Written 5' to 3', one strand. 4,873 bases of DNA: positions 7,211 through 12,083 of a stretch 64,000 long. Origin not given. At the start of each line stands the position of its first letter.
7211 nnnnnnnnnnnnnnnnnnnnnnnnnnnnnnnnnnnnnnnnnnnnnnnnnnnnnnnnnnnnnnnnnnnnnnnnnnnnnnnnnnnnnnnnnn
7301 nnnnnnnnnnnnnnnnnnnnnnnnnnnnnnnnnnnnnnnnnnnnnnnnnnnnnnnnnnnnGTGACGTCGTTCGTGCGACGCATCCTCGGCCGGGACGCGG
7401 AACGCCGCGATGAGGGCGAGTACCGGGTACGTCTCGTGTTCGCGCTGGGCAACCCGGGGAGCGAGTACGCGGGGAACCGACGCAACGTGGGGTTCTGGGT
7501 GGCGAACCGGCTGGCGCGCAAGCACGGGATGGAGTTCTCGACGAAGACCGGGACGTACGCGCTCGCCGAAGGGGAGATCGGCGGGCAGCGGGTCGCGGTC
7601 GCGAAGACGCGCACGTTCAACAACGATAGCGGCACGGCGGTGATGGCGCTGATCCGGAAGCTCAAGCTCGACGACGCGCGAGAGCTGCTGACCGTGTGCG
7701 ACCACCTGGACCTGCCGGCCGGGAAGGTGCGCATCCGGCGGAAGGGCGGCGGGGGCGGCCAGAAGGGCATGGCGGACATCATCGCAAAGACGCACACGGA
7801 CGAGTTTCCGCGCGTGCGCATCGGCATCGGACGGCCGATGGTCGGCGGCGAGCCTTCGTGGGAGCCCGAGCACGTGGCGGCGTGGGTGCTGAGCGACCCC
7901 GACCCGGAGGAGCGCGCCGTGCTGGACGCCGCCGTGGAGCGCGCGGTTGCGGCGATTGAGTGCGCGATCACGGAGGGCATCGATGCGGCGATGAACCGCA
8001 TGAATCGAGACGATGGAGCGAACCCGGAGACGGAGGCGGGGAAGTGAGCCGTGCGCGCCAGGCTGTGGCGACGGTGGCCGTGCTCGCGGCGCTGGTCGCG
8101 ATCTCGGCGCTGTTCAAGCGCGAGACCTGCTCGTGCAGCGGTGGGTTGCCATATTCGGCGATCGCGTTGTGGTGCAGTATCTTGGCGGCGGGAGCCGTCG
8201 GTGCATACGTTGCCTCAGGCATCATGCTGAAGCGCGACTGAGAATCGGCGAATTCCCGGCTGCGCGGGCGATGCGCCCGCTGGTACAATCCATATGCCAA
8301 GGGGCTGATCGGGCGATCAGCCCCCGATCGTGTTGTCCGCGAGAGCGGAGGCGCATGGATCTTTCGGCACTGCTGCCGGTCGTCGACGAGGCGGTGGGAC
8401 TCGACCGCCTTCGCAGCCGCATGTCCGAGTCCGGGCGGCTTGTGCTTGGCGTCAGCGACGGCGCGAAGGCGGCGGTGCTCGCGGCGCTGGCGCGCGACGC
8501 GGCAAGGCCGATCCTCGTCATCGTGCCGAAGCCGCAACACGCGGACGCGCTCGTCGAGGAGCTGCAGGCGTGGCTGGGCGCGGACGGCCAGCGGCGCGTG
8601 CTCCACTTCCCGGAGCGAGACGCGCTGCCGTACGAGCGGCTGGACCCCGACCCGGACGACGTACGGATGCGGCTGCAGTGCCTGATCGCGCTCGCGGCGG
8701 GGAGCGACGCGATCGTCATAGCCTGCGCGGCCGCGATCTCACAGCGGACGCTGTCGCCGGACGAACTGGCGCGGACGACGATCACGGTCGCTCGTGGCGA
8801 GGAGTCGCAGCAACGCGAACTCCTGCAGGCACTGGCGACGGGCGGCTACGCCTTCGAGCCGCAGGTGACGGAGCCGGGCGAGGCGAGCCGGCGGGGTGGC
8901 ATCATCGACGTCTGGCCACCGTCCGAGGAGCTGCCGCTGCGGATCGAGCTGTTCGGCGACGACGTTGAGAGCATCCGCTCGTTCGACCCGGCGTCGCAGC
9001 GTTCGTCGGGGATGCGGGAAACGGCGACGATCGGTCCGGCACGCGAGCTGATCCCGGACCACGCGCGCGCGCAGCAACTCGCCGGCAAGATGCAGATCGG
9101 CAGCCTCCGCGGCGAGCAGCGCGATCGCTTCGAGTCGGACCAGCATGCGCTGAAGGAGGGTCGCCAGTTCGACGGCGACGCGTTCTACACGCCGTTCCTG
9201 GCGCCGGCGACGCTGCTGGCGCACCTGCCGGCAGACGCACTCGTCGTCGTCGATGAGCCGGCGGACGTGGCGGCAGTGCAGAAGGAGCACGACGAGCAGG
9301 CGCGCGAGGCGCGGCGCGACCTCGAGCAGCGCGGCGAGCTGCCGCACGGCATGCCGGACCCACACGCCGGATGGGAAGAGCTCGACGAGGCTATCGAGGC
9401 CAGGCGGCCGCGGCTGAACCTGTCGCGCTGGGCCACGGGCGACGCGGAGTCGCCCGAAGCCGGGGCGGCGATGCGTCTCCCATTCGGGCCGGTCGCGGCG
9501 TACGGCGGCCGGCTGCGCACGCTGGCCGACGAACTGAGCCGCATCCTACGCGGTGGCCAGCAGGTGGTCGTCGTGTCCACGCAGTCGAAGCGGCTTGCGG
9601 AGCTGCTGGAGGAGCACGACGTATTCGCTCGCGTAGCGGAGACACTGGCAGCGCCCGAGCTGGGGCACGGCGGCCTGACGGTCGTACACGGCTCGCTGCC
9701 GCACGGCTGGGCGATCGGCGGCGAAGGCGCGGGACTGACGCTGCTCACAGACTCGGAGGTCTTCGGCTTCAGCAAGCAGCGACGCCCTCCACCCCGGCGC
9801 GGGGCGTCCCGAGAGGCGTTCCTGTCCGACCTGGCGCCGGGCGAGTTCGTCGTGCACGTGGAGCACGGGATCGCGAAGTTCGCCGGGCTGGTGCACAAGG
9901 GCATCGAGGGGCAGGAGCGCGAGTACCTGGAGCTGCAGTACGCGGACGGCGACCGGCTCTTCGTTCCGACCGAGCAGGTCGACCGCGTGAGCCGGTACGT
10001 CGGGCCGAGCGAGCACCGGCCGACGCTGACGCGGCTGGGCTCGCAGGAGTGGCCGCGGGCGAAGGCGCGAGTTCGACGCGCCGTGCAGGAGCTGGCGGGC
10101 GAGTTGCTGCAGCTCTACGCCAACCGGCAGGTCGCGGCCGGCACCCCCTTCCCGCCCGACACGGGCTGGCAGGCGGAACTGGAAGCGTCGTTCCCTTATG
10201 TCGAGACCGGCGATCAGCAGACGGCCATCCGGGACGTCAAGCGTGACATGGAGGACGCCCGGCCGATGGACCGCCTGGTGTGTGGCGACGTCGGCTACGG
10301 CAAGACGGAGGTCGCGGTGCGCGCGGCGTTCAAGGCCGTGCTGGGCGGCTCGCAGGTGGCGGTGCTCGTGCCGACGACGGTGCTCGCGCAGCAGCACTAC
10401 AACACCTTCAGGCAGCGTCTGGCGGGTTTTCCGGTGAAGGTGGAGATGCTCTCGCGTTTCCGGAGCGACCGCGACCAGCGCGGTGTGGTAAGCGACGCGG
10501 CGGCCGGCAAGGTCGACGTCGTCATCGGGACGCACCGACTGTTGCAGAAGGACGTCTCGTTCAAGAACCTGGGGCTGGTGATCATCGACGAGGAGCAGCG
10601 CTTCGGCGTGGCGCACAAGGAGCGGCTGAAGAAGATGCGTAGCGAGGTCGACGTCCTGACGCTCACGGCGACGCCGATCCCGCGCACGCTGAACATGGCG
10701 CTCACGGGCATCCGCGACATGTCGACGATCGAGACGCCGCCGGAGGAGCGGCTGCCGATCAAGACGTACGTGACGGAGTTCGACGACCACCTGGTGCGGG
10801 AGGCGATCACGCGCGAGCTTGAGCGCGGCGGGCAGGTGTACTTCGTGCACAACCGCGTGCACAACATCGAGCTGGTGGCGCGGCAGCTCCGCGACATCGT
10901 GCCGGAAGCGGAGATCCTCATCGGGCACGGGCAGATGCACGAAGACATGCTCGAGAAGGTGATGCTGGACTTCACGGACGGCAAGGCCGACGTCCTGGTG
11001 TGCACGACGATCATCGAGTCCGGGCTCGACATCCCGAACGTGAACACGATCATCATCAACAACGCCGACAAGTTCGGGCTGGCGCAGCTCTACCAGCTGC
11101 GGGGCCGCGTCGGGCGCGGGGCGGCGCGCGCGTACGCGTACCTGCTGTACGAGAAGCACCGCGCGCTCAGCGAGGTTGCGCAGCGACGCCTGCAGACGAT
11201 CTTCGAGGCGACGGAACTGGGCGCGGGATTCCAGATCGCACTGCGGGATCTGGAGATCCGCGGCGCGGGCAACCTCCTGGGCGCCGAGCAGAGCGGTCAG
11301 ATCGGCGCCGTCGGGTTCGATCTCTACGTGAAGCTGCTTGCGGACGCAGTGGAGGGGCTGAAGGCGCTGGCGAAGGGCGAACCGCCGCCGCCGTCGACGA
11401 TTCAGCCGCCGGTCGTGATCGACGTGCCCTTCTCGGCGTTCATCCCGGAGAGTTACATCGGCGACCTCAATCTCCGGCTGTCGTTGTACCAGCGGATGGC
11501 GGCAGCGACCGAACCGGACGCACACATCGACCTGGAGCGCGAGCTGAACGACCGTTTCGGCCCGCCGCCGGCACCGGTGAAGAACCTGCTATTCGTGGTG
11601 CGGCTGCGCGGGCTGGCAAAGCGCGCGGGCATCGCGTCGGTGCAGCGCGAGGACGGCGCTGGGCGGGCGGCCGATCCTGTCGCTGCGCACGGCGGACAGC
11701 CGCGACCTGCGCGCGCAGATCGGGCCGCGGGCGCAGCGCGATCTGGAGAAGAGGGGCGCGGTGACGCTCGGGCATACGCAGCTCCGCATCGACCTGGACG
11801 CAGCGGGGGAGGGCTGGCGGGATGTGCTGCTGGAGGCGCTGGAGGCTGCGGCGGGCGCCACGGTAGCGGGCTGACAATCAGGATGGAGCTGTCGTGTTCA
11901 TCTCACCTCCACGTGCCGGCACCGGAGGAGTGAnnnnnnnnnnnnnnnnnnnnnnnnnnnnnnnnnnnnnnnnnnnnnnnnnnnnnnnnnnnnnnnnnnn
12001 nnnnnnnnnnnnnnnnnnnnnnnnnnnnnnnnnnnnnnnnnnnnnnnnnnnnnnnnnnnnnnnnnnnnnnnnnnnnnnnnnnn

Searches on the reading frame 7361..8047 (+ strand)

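Call 40: search_protein_families(library=pfam, proteins=[window:7361-8047:+], max_evalue=0.00001)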
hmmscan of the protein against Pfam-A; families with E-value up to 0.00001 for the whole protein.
window:7361-8047:+ (228 aa): 1 family
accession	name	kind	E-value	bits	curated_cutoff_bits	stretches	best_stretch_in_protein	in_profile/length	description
PF01195.25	Pept_tRNA_hydro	-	2.2e-54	184.5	27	1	25-215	1-183/183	Peptidyl-tRNA hydrolase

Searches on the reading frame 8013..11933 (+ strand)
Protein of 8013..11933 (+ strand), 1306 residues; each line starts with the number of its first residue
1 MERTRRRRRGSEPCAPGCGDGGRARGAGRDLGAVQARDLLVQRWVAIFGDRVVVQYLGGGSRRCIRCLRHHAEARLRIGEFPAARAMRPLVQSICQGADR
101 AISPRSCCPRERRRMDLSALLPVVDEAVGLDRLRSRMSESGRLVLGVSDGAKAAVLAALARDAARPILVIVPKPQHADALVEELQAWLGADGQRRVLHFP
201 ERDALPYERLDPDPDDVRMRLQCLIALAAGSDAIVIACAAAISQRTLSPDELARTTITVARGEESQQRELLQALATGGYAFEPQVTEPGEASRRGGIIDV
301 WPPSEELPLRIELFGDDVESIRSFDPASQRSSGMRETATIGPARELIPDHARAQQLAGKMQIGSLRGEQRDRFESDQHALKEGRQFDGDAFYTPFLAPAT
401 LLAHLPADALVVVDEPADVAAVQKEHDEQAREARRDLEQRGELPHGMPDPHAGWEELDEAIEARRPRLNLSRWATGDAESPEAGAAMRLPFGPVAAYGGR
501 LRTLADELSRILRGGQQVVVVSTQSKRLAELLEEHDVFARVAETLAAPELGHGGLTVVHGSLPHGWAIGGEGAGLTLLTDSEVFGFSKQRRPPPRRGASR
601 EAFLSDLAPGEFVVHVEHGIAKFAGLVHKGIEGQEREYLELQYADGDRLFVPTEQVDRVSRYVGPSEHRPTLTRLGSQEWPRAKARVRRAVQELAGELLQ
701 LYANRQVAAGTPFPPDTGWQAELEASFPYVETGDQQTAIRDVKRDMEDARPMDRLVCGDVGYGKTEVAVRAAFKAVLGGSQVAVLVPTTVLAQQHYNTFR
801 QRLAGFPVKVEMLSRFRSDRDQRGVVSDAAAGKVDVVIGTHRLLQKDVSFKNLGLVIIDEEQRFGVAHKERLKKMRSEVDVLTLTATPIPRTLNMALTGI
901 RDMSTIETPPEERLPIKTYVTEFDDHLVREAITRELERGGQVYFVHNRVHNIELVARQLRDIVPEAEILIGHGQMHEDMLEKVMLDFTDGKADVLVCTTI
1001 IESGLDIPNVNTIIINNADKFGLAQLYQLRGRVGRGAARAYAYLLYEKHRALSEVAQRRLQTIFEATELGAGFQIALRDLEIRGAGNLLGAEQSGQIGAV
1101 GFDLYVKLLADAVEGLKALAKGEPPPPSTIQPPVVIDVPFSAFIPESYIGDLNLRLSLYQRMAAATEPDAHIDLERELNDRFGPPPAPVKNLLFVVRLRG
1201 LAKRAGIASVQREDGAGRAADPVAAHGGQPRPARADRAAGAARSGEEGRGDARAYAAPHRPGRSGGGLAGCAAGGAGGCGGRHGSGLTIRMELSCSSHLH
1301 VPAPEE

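Call 40: search_protein_families(library=pfam, proteins=[window:8013-11933:+], max_evalue=0.00001)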
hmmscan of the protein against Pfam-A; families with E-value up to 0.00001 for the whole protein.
window:8013-11933:+ (1306 aa): 6 families
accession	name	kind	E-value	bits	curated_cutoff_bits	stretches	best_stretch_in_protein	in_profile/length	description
PF00270.35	DEAD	-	4.8e-25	88.7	26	1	734-894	3-165/167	DEAD/DEAH box helicase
PF03461.20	TRCF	-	3.9e-22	78.8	25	1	1139-1216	2-79/95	TRCF domain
PF00271.37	Helicase_C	-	5.6e-21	75.3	23.5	1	931-1035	5-108/110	Helicase conserved C-terminal domain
PF17757.6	UvrB_inter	-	6.5e-20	71.5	22.9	1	257-345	1-90/91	UvrB interaction domain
PF02559.22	CarD_TRCF_RID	-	7.5e-19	68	23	1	607-663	1-57/57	CarD-like/TRCF RID domain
PF04851.21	ResIII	-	6.2e-09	36.4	22.5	1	735-888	8-162/164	Type III restriction enzyme, res subunit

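Call 59: find_homologous_proteins(query=window:8013-11933:+, max_evalue=1e-50)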
Query window:8013-11933:+ (1306 aa): 536 proteins with E <= 1e-50 among 8000 candidates; the best 120 are listed.
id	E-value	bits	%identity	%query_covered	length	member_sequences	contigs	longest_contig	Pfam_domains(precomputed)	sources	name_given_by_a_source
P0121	0.0e+0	2312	94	84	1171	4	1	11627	PF02559.23,PF00270.36,PF17757.7,PF03461.21,PF00271.38,PF04851.22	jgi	jgi:transcription-repair coupling factor (superfamily II helicase)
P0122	0.0e+0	2037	80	87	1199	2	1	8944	PF02559.23,PF00270.36,PF17757.7,PF03461.21,PF00271.38,PF04851.22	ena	-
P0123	0.0e+0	2002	82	84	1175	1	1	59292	PF02559.23,PF00270.36,PF17757.7,PF03461.21,PF00271.38,PF04851.22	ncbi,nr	ncbi:MAG TPA: transcription-repair coupling factor [Dehalococcoidia bacterium]|nr:transcription-repa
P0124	0.0e+0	1972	80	84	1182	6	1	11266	PF02559.23,PF00270.36,PF17757.7,PF03461.21,PF00271.38,PF04851.22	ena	-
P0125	0.0e+0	1968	80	84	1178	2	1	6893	PF02559.23,PF00270.36,PF17757.7,PF03461.21,PF00271.38,PF04851.22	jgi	jgi:transcription-repair coupling factor (superfamily II helicase)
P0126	0.0e+0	1954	80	84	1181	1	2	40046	PF02559.23,PF00270.36,PF17757.7,PF03461.21,PF00271.38,PF04851.22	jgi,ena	-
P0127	0.0e+0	1951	80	84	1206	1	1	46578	PF02559.23,PF00270.36,PF17757.7,PF03461.21,PF00271.38,PF04851.22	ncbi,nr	ncbi:MAG: transcription-repair coupling factor [Chloroflexi bacterium]|nr:transcription-repair coupl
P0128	0.0e+0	1929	79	84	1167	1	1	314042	PF02559.23,PF00270.36,PF17757.7,PF03461.21,PF00271.38,PF04851.22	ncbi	-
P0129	0.0e+0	1929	79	84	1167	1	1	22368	PF02559.23,PF00270.36,PF17757.7,PF03461.21,PF00271.38,PF04851.22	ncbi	-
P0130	0.0e+0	1927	79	84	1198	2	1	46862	PF02559.23,PF00270.36,PF17757.7,PF03461.21,PF00271.38,PF04851.22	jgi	-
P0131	0.0e+0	1923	78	84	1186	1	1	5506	PF02559.23,PF00270.36,PF17757.7,PF03461.21,PF00271.38,PF04851.22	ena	-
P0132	0.0e+0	1913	77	85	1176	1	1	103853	PF02559.23,PF00270.36,PF17757.7,PF03461.21,PF00271.38,PF04851.22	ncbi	-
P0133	0.0e+0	1908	76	84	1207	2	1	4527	PF02559.23,PF00270.36,PF17757.7,PF03461.21,PF00271.38,PF04851.22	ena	-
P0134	0.0e+0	1906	77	84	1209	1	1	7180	PF02559.23,PF00270.36,PF17757.7,PF03461.21,PF00271.38,PF04851.22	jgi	jgi:transcription-repair coupling factor (superfamily II helicase)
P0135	0.0e+0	1904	78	84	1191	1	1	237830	PF02559.23,PF00270.36,PF17757.7,PF03461.21,PF00271.38,PF04851.22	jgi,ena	-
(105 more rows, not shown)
